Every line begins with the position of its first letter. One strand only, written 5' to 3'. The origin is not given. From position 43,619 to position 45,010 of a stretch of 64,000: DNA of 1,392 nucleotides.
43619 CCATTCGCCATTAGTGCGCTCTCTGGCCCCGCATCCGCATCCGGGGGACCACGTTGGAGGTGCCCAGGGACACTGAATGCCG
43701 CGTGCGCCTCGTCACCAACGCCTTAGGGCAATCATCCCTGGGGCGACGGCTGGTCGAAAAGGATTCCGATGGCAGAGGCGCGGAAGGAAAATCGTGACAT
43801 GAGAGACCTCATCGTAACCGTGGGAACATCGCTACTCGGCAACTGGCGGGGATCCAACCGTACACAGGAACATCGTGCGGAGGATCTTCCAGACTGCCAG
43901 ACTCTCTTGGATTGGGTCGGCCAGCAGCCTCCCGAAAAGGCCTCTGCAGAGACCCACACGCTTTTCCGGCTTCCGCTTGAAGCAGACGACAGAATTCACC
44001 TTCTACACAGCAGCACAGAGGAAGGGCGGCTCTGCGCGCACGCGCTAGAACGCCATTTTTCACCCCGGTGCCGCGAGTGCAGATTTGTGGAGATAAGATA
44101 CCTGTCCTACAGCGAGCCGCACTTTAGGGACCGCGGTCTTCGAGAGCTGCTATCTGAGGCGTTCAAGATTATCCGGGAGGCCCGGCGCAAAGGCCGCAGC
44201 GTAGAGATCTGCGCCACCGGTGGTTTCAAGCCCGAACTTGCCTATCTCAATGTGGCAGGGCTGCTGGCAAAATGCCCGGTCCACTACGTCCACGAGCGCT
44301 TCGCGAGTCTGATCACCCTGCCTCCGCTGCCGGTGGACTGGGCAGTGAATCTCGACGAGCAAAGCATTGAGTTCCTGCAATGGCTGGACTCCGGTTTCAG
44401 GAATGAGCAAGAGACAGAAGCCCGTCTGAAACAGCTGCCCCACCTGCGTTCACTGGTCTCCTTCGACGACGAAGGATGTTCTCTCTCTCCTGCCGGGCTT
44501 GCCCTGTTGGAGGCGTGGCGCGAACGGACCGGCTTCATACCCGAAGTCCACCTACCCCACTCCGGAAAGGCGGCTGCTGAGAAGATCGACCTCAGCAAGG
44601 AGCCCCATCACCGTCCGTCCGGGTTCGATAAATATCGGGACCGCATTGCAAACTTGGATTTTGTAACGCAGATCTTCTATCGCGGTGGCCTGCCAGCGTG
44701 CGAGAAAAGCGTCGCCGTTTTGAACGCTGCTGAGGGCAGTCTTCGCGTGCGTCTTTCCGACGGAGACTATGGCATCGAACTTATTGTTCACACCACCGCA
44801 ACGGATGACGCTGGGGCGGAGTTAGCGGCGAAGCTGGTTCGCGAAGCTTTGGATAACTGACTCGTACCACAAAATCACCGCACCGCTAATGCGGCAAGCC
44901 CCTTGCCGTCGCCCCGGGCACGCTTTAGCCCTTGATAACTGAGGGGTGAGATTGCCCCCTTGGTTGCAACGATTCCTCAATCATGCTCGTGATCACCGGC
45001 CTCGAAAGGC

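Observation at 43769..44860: CARF-domain protein with an unassignable C-terminal domain (candidate new cOA-activated effector or regulator)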

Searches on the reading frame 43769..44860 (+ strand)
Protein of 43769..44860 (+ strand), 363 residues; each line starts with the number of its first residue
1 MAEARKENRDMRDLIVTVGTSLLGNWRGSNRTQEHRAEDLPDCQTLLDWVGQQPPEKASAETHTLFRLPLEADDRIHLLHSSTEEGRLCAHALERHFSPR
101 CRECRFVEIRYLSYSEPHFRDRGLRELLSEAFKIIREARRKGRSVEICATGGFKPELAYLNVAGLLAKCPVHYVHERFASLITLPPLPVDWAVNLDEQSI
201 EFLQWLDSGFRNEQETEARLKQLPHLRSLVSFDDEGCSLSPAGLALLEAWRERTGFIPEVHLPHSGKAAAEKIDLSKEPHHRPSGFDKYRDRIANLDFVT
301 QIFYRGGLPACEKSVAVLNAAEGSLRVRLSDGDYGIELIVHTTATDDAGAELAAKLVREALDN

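Call 4: search_protein_families(library=pfam, proteins=[window:43769-44860:+], max_evalue=1)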
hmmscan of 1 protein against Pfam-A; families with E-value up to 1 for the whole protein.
window:43769-44860:+ (363 aa): 2 families
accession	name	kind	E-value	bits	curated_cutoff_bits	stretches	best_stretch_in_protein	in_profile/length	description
PF09651.16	Cas_APE2256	-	2.7e-27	95.7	24.8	1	57-187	2-136/136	CRISPR-associated protein (Cas_APE2256)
PF05217.17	SAXO1-2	-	0.13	11.7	26.5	1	88-175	211-296/474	Stabilizer of axonemal microtubules 1/2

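Call 5: search_protein_families(library=ncbifam, proteins=[window:43769-44860:+], max_evalue=1)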
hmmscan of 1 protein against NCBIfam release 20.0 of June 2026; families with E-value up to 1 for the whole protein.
window:43769-44860:+ (363 aa): 2 families
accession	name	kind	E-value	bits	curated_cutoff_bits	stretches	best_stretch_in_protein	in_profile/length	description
TIGR02619.1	TIGR02619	domain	1.4e-22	80.1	37.45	1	49-186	4-148/149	putative CRISPR-associated protein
NF040951.1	CRSPR_nucase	equivalog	1.8e-08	33.6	600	1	55-201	67-217/322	CRISPR system ring nuclease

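Call 6: search_solved_structures(query=window:43769-44860:+, max_evalue=10, show_alignments=2)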
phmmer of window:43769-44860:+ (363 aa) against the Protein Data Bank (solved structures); distinct sequences matched with E-value up to 10: 8.
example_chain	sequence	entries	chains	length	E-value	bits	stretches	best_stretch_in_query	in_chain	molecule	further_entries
8phj_X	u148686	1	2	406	8.4e-14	54.4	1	58-259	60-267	CRISPR-associated protein, APE2256 family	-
8phb_A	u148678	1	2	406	8.6e-14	54.4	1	58-259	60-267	CRISPR-associated protein, APE2256 family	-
7pq2_AAA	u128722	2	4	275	1.4e-09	40.6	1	76-205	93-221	CRISPR-associated protein, APE2256 family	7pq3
7pq6_AAA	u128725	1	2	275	1.6e-09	40.4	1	76-205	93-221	CRISPR-associated protein, APE2256 family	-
7pqa_AAA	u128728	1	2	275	1.5e-08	37.2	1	76-205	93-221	CRISPR-associated protein, APE2256 family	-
3qyf_A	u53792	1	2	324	8.6e-07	31.4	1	54-190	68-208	CRISPR-ASSOCIATED PROTEIN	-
1h2r_L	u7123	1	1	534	0.73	11.9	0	245-344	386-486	PROTEIN (PERIPLASMIC [NIFE] HYDROGENASE LARGE SUBUNIT)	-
6xr2_A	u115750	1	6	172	1.5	10.8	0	119-149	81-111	dTor_3x57R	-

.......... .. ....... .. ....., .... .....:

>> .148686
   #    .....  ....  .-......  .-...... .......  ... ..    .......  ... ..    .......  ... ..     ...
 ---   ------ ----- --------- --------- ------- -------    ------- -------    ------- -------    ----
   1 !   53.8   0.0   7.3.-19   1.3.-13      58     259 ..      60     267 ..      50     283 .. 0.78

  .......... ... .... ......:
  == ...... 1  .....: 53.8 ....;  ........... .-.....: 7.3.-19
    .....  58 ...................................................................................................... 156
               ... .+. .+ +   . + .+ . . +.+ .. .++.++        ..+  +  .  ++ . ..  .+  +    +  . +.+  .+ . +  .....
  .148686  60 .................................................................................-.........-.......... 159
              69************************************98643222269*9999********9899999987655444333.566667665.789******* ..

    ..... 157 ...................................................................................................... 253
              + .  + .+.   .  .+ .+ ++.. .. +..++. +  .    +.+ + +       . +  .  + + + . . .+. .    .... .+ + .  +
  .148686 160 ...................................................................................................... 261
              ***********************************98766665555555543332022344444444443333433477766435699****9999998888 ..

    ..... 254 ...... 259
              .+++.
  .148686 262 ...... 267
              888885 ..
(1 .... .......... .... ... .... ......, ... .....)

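Call 7: search_protein_families(library=padloc, proteins=[window:43769-44860:+], max_evalue=1)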
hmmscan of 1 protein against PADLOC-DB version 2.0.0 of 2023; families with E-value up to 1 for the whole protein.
window:43769-44860:+ (363 aa): 20 families
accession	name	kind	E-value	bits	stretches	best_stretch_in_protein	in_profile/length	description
PDLC01931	CARF7--CARF_DUF2103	-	1.3e-84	282.3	1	11-361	1-339/340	-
PDLC01937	CARF7--CARF_RelE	-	1.3e-64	216.2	1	14-282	5-266/344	-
PDLC01033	CARF_RelE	-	1.9e-49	166.7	1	11-251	1-209/294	CARF+RelE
PDLC01930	CARF7--CARF_DUF2103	-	2.9e-41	139.9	1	13-361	4-352/353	-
PDLC01926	CARF7--CARF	-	9.9e-36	121.5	1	14-247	4-238/241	-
PDLC01355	Csm6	-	6.8e-35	118.2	1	42-193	19-167/172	CAS-III; associated_signaling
PDLC01927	CARF7--CARF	-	2.2e-32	110.5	2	11-189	1-176/297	-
PDLC01634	Csm6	-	2e-30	103.7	1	57-187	2-130/130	CAS-III; associated_signaling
PDLC01936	CARF7--CARF_RelE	-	1.7e-26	91.4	1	11-256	1-257/356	-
PDLC01307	Csm6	-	1.1e-25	88.3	1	43-189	22-158/169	CAS-III; associated_signaling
PDLC01939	CARF7--CARF_RelE_like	-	2e-23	80.8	1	26-283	26-283/370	-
PDLC01969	CARF_RelE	-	1.1e-21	75.5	1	72-260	14-192/296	-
PDLC01462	Csm6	-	5.6e-20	69.8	1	44-197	35-175/192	CAS-III; associated_signaling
PDLC01934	CARF7--CARF_RelE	-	1.1e-15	55.7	1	56-243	65-251/359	-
PDLC01928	CARF7--CARF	-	2.3e-11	41.7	1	75-204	97-225/278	-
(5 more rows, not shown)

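Call 8: find_homologous_proteins(query=window:43769-44860:+)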
Query window:43769-44860:+ (363 aa): 39 proteins with E <= 0.001 among 8000 candidates.
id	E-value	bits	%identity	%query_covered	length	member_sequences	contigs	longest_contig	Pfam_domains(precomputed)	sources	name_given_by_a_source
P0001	3.6e-245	830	100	100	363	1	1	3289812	PF09651.17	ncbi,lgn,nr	ncbi:MAG: hypothetical protein KatS3mg024_0957 [Armatimonadota bacterium]|nr:MAG: hypothetical prote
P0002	9.1e-179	612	78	97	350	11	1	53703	PF09651.17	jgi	-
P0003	1.2e-133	464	62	97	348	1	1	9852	PF09651.17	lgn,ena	-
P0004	3.3e-125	436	60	97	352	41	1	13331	PF09651.17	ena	-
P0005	2.9e-115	403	75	71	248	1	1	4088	PF09651.17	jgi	jgi:hypothetical protein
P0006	6.9e-74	267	43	93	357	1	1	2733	PF09651.17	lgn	-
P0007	8.7e-72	260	45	96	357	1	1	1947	PF09651.17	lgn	-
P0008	6.0e-57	211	38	96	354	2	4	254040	PF09651.17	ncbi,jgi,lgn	jgi:putative CRISPR-associated protein (TIGR02619 family)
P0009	3.8e-56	209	39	96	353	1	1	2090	PF09651.17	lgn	-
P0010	1.1e-53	201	34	97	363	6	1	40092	PF09651.17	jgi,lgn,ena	jgi:putative CRISPR-associated protein (TIGR02619 family)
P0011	3.1e-51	192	41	73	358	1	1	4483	PF09651.17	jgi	-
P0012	1.4e-49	187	44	66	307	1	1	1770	PF09651.17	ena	-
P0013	1.9e-48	183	33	97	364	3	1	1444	PF09651.17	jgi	jgi:putative CRISPR-associated protein (TIGR02619 family)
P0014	9.1e-48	181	40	73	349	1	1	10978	PF09651.17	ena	-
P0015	1.3e-47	181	43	67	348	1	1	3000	PF09651.17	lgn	-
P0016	3.9e-47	179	39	87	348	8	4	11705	PF09651.17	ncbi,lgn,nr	ncbi:hypothetical protein HRbin25_00554 [bacterium HR25]|nr:hypothetical protein HRbin25_00554 [bact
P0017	6.1e-47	178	44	67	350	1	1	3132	PF09651.17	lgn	-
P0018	1.2e-45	174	37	89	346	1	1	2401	PF09651.17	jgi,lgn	jgi:putative CRISPR-associated protein (TIGR02619 family)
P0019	1.4e-45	174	41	78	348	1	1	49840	PF09651.17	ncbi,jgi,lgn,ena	-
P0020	1.4e-45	174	40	67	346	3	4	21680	PF09651.17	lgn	-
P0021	2.9e-45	173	41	68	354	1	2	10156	PF09651.17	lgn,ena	-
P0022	6.2e-45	172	38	75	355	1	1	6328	PF09651.17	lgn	-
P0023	3.1e-43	166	43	67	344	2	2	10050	PF09651.17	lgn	-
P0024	5.9e-43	165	43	67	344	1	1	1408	PF09651.17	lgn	-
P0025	8.0e-43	165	42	67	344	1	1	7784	PF09651.17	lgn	-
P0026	3.4e-42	163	40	71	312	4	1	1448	PF09651.17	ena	-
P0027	3.9e-42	163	42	67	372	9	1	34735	PF09651.17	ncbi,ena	-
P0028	5.7e-42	162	41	71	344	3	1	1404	PF09651.17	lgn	-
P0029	3.6e-41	159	38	73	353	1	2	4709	PF09651.17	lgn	-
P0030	7.8e-38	148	38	71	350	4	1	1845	PF09651.17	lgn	-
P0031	3.4e-37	146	38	71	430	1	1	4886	PF09651.17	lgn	-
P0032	1.5e-36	144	36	66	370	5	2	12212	PF09651.17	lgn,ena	-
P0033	9.6e-33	132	38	72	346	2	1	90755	PF09651.17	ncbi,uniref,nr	ncbi:CRISPR-associated protein [Deinococcus sp. RL]|uniref:putative CRISPR-associated protein n=1 Ta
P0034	3.6e-19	87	31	97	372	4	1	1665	PF09651.17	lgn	-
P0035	2.0e-17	81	31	97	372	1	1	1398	PF09651.17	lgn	-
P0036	4.1e-17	80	28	91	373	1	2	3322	PF09651.17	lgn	-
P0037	7.6e-17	79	36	50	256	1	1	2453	PF09651.17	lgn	-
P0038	8.7e-17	79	36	50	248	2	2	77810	PF09651.17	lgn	-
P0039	4.1e-9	54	36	49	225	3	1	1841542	PF09651.17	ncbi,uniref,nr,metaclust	ncbi:putative CRISPR-associated protein [Thermoproteus tenax]|uniref:CRISPR system associated protei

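Call 31: predict_structure(alignment_id=A1)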
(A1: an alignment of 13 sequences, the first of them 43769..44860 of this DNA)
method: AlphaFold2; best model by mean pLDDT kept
length: 363 residues; sequences in the alignment: 13
mean_pLDDT: 87.3   pTM: 0.72
mean pLDDT of the five models: 87.3, 86.6, 86.1, 85.2, 84.8
residues with pLDDT >= 90: 225; 70-90: 100; 50-70: 30; < 50: 8
segments of 3 or more residues with pLDDT < 50: 1-8
pLDDT, mean of each block of 10 residues (from residue 1): 49 94 91 66 95 93 92 96 93 97 94 80 91 93 93 83 91 80 74 76 89 94 93 89 92 77 90 76 85 96 89 90 91 91 87 94 83
secondary structure, 60 per line:
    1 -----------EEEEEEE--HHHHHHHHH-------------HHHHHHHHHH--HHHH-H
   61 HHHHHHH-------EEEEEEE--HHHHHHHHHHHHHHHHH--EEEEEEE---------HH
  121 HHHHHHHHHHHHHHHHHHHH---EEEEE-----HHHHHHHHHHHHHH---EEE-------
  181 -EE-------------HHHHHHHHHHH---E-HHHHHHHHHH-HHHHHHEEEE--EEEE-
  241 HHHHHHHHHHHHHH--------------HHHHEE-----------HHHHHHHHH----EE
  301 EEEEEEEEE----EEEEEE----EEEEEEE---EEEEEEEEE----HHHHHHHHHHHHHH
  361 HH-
elements in order: E12-18 H21-29 H43-52 H55-58 H60-67 E75-81 H84-100 E103-109 H119-140 E144-148 H154-167 E171-173 H197-207 H213-222 H224-229 E230-233 E236-239 H241-254 H269-272 H286-294 E299-309 E314-319 E324-330 E334-342 H347-362

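Call 48: find_encoding_contigs(protein=P0008, flank=10000, max_places=2)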
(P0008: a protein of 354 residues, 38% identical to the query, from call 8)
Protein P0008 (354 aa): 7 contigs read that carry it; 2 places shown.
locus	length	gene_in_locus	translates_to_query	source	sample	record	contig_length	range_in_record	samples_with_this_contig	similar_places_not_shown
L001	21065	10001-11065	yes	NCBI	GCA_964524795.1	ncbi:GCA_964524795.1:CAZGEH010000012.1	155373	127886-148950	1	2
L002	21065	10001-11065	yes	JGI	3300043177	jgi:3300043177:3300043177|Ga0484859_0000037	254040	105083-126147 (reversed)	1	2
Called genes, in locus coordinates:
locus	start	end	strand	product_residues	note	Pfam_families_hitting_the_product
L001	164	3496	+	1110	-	PF00930:DPPIV_N (faint), PF26549:Tricorn_N, PF07676:PD40, PF26549:Tricorn_N, PF26550:Tricorn_2nd, PF14684:Tricorn_C1, PF14685:PDZ_Tricorn, PF03572:Peptidase_S41, +1 more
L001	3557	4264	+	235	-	PF24423:OVT1 (faint), PF26052:BRE1B (faint)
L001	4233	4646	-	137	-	PF04909:Amidohydro_2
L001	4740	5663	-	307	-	-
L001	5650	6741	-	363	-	-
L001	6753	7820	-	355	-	PF13421:Band_7_1, PF01145:Band_7 (weak), PF12728:HTH_17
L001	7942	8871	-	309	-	-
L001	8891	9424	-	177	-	PF01965:DJ-1_PfpI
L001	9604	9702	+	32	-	-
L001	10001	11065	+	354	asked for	PF09651:Cas_APE2256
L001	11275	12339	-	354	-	PF01312:Bac_export_2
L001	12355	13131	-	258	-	PF01311:Bac_export_1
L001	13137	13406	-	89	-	PF01313:Bac_export_3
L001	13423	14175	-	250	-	PF00813:FliP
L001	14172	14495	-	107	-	PF04347:FliO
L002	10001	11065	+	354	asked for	PF09651:Cas_APE2256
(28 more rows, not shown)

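Call 49: find_encoding_contigs(protein=P0010, flank=10000, max_places=2)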
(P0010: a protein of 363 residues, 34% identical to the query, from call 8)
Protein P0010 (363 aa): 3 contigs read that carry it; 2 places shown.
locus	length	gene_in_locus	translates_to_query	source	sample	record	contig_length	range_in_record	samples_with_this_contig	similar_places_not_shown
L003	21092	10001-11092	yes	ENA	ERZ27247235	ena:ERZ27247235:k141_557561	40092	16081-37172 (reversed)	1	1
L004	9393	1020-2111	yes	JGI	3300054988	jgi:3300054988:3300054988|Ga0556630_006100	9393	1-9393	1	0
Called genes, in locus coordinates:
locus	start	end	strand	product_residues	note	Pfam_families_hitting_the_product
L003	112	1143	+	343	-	PF08240:ADH_N, PF16912:Glu_dehyd_C (weak), PF00107:ADH_zinc_N, PF13602:ADH_zinc_N_2 (faint)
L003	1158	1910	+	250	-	PF00106:adh_short, PF13561:adh_short_C2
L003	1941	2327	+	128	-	PF02152:FolB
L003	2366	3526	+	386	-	PF02445:NadA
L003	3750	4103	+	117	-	PF00507:Oxidored_q4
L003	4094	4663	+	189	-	PF01058:Oxidored_q6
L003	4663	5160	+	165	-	PF00329:Complex1_30kDa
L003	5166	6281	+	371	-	PF00374:NiFeSe_Hases (faint), PF00346:Complex1_49kDa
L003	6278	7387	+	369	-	PF00146:NADHdh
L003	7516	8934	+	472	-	PF02056:Glyco_hydro_4, PF11975:Glyco_hydro_4C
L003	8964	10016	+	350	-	PF01408:GFO_IDH_MocA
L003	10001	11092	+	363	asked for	PF09651:Cas_APE2256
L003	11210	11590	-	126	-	PF16320:Ribosomal_L12_N, PF00542:Ribosomal_L12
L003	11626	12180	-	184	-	PF00466:Ribosomal_L10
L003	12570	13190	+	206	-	PF13690:CheX (faint), PF04509:CheC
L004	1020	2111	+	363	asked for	PF09651:Cas_APE2256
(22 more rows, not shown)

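Call 50: find_encoding_contigs(protein=P0002, flank=10000, max_places=2)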
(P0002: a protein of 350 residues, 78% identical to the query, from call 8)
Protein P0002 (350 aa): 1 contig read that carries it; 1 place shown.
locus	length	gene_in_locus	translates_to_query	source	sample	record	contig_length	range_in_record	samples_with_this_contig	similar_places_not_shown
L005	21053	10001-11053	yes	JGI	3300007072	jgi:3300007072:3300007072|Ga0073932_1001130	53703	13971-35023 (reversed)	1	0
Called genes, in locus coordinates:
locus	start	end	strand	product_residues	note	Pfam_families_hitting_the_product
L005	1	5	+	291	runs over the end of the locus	PF02633:Creatininase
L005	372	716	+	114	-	-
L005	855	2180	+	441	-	PF03787:RAMPs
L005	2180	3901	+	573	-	PF12469:Cmr2_N, PF18182:mCpol, PF22335:Cas10-Cmr2_palm2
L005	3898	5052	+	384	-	PF09700:Cas_Cmr3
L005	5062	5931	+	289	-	PF03787:RAMPs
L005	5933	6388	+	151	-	PF09701:Cas_Cmr5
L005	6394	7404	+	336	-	PF03787:RAMPs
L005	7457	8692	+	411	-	PF27248:MJ1674_2nd (weak)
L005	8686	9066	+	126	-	-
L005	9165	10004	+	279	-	PF10040:CRISPR_Cas6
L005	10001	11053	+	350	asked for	PF09651:Cas_APE2256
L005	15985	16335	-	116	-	-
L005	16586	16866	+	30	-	-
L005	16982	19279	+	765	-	PF04851:ResIII, PF00270:DEAD, PF00271:Helicase_C (faint), PF22590:Cas3-like_C_2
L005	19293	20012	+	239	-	PF09704:Cas_Cas5d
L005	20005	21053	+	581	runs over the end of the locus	PF09709:Cas_Csd1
